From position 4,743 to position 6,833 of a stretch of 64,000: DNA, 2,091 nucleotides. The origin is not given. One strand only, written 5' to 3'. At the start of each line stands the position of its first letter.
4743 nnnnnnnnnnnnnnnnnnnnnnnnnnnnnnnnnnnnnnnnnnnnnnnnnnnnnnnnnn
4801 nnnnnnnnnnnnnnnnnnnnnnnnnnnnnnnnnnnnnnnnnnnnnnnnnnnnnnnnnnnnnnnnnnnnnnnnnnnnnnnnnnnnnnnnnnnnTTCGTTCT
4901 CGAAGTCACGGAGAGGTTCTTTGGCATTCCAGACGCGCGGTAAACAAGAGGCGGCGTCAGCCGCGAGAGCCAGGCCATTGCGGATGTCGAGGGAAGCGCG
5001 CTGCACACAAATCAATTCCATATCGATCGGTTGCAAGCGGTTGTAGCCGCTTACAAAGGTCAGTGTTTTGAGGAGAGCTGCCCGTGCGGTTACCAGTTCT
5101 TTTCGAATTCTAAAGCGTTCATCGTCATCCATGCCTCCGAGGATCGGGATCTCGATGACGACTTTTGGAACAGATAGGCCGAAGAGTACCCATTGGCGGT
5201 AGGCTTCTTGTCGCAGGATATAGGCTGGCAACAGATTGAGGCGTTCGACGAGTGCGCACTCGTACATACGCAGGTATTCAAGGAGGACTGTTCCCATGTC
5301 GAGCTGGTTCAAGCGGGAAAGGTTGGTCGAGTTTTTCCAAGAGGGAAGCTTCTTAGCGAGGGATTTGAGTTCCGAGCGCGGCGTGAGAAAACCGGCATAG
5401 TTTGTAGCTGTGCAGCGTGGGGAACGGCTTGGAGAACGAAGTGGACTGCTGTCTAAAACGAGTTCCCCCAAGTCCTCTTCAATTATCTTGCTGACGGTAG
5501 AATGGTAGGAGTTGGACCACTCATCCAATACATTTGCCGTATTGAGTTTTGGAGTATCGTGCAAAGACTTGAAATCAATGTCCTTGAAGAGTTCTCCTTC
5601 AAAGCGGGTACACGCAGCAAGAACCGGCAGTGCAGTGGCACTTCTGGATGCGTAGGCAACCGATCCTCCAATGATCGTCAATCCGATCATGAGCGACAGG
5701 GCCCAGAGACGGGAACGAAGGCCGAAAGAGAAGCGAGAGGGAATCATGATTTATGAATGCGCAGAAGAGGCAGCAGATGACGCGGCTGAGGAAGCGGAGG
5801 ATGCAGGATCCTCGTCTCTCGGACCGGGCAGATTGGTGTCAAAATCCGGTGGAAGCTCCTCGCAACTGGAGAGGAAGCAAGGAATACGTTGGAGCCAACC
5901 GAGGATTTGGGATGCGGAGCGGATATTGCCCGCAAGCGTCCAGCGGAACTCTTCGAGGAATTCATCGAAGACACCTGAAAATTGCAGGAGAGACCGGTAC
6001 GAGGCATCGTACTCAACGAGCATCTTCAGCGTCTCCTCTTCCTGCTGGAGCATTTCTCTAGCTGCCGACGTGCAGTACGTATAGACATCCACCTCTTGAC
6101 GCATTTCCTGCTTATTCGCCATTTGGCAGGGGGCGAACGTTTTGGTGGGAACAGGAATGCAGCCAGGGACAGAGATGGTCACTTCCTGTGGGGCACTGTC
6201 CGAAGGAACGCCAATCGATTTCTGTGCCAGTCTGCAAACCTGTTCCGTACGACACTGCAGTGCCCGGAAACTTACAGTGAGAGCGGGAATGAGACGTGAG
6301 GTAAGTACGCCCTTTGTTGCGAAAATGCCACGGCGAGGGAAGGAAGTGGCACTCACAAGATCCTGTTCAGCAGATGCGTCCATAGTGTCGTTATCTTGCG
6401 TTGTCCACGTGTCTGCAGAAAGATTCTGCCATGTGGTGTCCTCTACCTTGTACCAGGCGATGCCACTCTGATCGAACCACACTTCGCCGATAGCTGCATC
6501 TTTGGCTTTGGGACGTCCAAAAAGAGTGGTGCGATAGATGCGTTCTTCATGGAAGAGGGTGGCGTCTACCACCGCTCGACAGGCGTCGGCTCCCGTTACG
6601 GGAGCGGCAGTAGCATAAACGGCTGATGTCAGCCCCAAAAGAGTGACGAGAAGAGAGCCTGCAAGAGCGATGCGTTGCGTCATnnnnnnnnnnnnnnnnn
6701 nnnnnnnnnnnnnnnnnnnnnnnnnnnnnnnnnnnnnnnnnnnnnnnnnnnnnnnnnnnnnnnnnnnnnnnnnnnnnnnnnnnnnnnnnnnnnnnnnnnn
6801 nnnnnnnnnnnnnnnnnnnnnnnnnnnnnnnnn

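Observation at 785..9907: Five-gene, translationally coupled operon of orphan secreted Cys-rich proteins next to an SLH wall protein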

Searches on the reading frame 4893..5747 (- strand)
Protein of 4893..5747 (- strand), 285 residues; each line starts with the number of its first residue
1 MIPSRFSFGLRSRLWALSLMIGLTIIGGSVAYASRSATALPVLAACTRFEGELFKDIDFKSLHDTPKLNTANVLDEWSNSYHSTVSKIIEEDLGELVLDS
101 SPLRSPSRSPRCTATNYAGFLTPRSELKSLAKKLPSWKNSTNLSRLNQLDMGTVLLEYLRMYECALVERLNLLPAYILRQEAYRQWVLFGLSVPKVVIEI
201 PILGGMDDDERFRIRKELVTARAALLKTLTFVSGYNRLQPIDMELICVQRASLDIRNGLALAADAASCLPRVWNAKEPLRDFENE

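Call 3: search_protein_families(library=pfam, proteins=[window:4893-5747:-], max_evalue=1)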
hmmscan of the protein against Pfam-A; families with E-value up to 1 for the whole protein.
window:4893-5747:- (285 aa): 0 families

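Call 4: search_protein_families(library=ncbifam, proteins=[window:4893-5747:-], max_evalue=1)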
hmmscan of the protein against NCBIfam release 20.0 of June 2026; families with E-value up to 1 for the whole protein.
window:4893-5747:- (285 aa): 0 families

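Call 46: search_protein_families(library=phrogs, proteins=[window:4893-5747:-], max_evalue=0.1)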
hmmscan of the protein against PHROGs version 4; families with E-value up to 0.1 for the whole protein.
window:4893-5747:- (285 aa): 0 families

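Call 47: search_protein_families(library=padloc, proteins=[window:4893-5747:-], max_evalue=0.1)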
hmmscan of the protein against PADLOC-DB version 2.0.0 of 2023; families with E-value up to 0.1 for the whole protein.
window:4893-5747:- (285 aa): 0 families

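Call 85: search_solved_structures(query=A5, max_evalue=10)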
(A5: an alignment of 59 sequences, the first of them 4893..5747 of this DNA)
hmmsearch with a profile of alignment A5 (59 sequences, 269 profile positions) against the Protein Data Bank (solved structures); distinct sequences matched with E-value up to 10: 2.
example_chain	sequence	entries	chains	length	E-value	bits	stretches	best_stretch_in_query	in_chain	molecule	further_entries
7bhy_A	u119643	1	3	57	0.28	13.6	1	170-210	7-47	Deoxyribonucleoside regulator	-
6abo_B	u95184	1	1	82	0.98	11.8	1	160-225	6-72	Intermediate filament family orphan 1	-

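Call 87: search_protein_families(library=pfam, alignment_id=A5, max_evalue=0.01)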
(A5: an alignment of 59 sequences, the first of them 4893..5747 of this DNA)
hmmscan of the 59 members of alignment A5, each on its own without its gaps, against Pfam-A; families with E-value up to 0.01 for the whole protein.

A. member 1, window:4893-5747:- (285 aa): 0 families

B. families by the number of members that match (of 59 scanned): 3 families
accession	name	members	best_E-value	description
PF24652.2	CEP76_C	1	0.0028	Centrosomal protein of 76 kDa C-terminal domain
PF21335.2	ATPD_C_metazoa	1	0.0048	Metazoan delta subunit of F1F0-ATP synthase, C-terminal domain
PF00620.32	RhoGAP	1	0.008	RhoGAP domain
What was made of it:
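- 4890..5747 (-): Gene C, 285 aa. N-terminal signal or anchor and 5 conserved Cys. It is a lipoprotein, with a canonical lipobox, in 11 of 59 homologues, which makes it the candidate membrane tether. No Pfam or PDB hit (calls 3, 85, 87).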

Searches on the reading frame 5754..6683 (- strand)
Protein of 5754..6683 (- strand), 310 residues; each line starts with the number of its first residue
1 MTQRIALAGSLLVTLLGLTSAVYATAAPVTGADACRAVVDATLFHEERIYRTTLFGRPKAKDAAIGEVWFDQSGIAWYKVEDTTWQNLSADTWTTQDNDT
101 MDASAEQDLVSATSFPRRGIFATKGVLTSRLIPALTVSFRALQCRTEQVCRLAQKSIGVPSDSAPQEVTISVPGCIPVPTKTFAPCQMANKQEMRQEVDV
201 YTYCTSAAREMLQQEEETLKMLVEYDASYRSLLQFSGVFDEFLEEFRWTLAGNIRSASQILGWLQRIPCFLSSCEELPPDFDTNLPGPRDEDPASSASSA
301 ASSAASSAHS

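Call 3: search_protein_families(library=pfam, proteins=[window:5754-6683:-], max_evalue=1)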
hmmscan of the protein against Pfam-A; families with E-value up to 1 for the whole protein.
window:5754-6683:- (310 aa): 0 families

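Call 4: search_protein_families(library=ncbifam, proteins=[window:5754-6683:-], max_evalue=1)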
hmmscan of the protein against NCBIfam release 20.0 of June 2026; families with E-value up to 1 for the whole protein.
window:5754-6683:- (310 aa): 0 families

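Call 46: search_protein_families(library=phrogs, proteins=[window:5754-6683:-], max_evalue=0.1)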
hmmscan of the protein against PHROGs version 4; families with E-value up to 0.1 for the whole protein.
window:5754-6683:- (310 aa): 0 families

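Call 47: search_protein_families(library=padloc, proteins=[window:5754-6683:-], max_evalue=0.1)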
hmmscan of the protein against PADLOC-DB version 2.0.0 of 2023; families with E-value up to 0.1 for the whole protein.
window:5754-6683:- (310 aa): 0 families

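Call 84: search_solved_structures(query=A4, max_evalue=10)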
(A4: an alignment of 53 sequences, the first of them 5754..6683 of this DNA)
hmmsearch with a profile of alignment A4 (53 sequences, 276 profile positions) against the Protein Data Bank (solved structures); distinct sequences matched with E-value up to 10: 0.

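Call 86: search_protein_families(library=pfam, alignment_id=A4, max_evalue=0.01)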
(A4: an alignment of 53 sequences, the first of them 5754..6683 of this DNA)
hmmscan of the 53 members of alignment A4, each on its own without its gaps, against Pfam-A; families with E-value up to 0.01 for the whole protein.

A. member 1, window:5754-6683:- (310 aa): 0 families

B. families by the number of members that match (of 53 scanned): 1 family
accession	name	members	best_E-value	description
PF17919.7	RT_RNaseH_2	1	0.0081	RNase H-like domain found in reverse transcriptase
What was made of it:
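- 5751..6683 (-): Gene B, 310 aa. Signal peptide, 8 Cys that are all conserved, and a Ser/Ala-rich C-terminal tail. No Pfam or PDB hit for the protein or its family (calls 3, 84, 86).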

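Call 94: list_cluster_members(proteins=[window:5754-6683:-, window:4893-5747:-, window:788-2419:-])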
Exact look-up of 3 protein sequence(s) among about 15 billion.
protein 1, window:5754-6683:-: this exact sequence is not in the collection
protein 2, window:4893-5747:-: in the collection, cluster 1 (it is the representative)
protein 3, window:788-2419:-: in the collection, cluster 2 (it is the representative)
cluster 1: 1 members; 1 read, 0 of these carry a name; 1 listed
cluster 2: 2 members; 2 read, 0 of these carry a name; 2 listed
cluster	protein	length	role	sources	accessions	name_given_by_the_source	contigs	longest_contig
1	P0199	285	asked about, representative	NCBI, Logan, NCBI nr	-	-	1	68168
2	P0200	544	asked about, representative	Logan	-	-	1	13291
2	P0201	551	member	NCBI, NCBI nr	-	-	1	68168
